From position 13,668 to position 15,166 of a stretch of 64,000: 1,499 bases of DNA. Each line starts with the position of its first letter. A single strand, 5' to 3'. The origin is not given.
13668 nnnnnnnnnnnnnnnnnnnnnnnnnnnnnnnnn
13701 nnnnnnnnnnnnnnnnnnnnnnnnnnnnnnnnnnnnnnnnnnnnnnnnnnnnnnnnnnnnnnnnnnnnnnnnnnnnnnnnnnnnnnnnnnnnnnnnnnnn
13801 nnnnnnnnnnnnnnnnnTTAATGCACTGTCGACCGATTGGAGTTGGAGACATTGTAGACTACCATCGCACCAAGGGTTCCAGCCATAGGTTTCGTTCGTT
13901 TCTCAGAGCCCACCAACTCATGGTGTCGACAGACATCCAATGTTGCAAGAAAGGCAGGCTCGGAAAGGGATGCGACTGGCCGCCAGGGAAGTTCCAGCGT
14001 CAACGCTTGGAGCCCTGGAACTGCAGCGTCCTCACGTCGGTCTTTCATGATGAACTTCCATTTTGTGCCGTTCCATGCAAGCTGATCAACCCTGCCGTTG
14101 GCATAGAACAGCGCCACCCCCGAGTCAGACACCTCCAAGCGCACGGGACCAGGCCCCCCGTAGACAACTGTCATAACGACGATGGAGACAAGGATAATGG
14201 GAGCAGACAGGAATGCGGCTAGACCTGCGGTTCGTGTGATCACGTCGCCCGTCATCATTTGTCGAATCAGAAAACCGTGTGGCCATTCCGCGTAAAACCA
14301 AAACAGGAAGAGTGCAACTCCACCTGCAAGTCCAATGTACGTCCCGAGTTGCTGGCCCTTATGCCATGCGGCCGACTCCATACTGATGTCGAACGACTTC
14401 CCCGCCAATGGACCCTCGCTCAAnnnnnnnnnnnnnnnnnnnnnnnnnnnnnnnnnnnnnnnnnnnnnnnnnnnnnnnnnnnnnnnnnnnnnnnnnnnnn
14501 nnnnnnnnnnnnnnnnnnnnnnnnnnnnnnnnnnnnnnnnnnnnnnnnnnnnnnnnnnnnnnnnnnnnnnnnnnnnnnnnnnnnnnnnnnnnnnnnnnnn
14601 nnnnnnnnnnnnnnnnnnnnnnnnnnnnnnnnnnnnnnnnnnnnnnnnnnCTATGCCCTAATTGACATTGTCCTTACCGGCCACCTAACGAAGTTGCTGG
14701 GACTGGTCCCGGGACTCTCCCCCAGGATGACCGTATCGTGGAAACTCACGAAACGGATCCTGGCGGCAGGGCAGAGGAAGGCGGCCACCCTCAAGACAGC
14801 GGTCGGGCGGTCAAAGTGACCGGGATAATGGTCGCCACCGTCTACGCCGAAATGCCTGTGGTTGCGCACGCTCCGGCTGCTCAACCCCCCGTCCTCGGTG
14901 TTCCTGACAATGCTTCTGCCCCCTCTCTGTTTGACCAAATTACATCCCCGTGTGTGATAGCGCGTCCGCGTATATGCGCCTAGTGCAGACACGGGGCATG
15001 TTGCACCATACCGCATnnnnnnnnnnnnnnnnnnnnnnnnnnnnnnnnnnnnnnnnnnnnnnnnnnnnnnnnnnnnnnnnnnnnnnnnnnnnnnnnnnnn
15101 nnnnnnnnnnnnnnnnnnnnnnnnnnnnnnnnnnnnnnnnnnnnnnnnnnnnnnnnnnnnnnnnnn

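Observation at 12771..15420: A 2.6-kb low-GC islet wedged between a host gene and the 3' end of tRNA-Arg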

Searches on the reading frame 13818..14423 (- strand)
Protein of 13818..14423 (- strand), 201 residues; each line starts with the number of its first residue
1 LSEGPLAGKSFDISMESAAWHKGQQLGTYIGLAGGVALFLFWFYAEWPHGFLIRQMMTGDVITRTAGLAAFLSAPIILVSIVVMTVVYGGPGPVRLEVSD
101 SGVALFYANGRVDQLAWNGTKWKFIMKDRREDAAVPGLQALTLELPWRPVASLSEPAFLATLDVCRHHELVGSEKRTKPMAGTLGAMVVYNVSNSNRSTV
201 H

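Call 8: search_protein_families(library=pfam, proteins=[window:13818-14423:-], max_evalue=1)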
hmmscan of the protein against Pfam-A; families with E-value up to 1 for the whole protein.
window:13818-14423:- (201 aa): 0 families

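Call 9: search_protein_families(library=phrogs, proteins=[window:13818-14423:-], max_evalue=1)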
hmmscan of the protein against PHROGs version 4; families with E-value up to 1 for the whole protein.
window:13818-14423:- (201 aa): 1 family
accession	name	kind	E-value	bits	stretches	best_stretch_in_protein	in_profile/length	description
phrog_6073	-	lysis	0.39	12.1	1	76-113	6-43/67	Rz-like spanin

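Call 12: find_encoding_contigs(protein=window:13818-14423:-, flank=8000, max_places=10)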
Protein window:13818-14423:- (201 aa): 2 contigs read that carry it; 2 places shown.
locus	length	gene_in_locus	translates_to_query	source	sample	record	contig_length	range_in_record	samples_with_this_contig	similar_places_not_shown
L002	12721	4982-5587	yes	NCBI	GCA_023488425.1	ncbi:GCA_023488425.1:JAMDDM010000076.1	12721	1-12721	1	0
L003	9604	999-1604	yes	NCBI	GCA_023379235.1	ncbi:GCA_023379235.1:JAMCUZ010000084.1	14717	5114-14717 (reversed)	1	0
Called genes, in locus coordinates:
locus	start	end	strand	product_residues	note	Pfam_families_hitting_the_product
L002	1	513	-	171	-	PF01866:Diphthamide_syn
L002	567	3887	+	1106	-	PF03833:PolC_DP2_N, PF24844:PolC_DP2_central, PF24846:PolC_DP2_cat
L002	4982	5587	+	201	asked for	-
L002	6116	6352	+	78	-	-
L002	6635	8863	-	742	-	PF21471:Reelin_subrepeat-B (faint)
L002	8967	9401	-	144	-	-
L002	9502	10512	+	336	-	-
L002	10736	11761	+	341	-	-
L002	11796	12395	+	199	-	PF13240:Zn_Ribbon_1 (weak)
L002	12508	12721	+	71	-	?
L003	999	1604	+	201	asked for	-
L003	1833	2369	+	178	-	-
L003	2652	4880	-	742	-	PF21471:Reelin_subrepeat-B (faint)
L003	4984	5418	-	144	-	-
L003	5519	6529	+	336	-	-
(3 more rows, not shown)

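Call 29: find_homologous_proteins(query=window:13818-14423:-, max_evalue=0.01)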
Query window:13818-14423:- (201 aa): 2 proteins with E <= 0.01 among 1462 candidates.
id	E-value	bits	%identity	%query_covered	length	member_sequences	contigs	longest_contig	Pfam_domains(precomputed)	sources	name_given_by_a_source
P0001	3.9e-127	439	99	98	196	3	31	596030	-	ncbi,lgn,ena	-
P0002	9.6e-92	324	79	90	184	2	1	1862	-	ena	-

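Call 31: find_encoding_contigs(protein=P0002, flank=10000, max_places=10)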
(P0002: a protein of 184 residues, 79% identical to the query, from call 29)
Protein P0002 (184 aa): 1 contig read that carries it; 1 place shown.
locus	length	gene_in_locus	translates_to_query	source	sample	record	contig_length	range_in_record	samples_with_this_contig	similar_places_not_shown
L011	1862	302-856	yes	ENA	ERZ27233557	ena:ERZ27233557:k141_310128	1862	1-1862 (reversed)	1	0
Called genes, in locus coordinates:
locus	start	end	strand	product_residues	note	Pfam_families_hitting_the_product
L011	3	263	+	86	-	?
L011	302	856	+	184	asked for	-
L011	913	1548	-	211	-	-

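Call 36: find_related_loci(query=window:13818-14423:-, collection=viral_contigs, flank=10000)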
Query window:13818-14423:- (201 aa) in viral_contigs; peptide patterns used: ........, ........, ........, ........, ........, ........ (x = any residue, [..] = any of these).
7 stretches matched a pattern, but none encodes a relative of the query by tblastn (E <= 1e-3).

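Call 50: search_protein_families(library=pfam, max_evalue=0.1, proteins=[L011:913-1602:-])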
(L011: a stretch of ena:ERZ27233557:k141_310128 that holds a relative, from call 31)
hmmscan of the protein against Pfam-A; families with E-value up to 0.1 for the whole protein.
L011:913-1602:- (229 aa): 4 families
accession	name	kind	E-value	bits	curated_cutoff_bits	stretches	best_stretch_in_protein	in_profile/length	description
PF13573.12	SprB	-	0.0002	21.3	28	1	116-133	16-33/37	SprB repeat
PF13927.12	Ig_3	-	0.011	16.6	30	0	113-162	17-66/78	Immunoglobulin domain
PF23714.1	Rv3627c_N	-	0.015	15.6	27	0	40-69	13-40/58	Carboxypeptidase Rv3627c-like, N-terminal domain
PF19865.4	DUF6338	-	0.052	13.6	26.5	0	197-227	86-118/205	Family of unknown function (DUF6338)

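Call 59: predict_structure(alignment_id=A2)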
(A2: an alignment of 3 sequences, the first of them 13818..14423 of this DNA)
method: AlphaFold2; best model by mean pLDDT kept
length: 201 residues; sequences in the alignment: 3
mean_pLDDT: 46.3   pTM: 0.32
mean pLDDT of the five models: 46.3, 36.5, 33.8, 32.4, 29.9
residues with pLDDT >= 90: 0; 70-90: 0; 50-70: 77; < 50: 124
segments of 3 or more residues with pLDDT < 50: 1-27, 46-50, 87-92, 118-121, 125-161, 163-201
pLDDT, mean of each block of 10 residues (from residue 1): 33 36 50 62 51 52 55 57 51 52 58 57 44 32 41 44 44 36 37 36 26
secondary structure, 60 per line:
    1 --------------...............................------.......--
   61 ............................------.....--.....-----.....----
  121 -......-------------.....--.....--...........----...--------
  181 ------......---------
elements in order: H15-45 H52-58 H61-88 E95-99 E102-106 E112-116 E122-127 E141-145 E148-152 H155-165 E170-172 E187-192
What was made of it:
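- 13818..14423 (-): i201: a 201-aa protein with two predicted transmembrane helices and a beta-rich domain; remote paralogue of i178. The AF2 model has low confidence (pLDDT 46): two helices, then 6-7 strands and a helix (call 59).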

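Call 94: search_protein_families(library=padloc, max_evalue=0.01, proteins=[window:13818-14423:-])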
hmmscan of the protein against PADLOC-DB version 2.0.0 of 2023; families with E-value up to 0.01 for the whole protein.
window:13818-14423:- (201 aa): 0 families

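Call 95: search_protein_families(library=ncbifam, max_evalue=0.01, proteins=[window:13818-14423:-])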
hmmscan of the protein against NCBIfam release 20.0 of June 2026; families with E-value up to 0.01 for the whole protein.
window:13818-14423:- (201 aa): 0 families

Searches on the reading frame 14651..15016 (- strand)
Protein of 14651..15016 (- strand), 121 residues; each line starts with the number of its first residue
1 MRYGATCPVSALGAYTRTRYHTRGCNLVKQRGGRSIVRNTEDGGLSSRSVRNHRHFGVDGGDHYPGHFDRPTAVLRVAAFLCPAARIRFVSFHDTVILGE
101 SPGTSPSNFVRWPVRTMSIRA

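Call 8: search_protein_families(library=pfam, proteins=[window:14651-15016:-], max_evalue=1)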
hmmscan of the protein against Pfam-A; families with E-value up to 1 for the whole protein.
window:14651-15016:- (121 aa): 0 families

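Call 9: search_protein_families(library=phrogs, proteins=[window:14651-15016:-], max_evalue=1)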
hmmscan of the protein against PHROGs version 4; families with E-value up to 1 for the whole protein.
window:14651-15016:- (121 aa): 0 families

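Call 94: search_protein_families(library=padloc, max_evalue=0.01, proteins=[window:14651-15016:-])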
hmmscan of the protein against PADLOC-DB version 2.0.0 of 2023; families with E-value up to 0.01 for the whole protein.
window:14651-15016:- (121 aa): 0 families

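Call 95: search_protein_families(library=ncbifam, max_evalue=0.01, proteins=[window:14651-15016:-])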
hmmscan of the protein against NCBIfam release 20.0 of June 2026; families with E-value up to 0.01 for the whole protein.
window:14651-15016:- (121 aa): 0 families
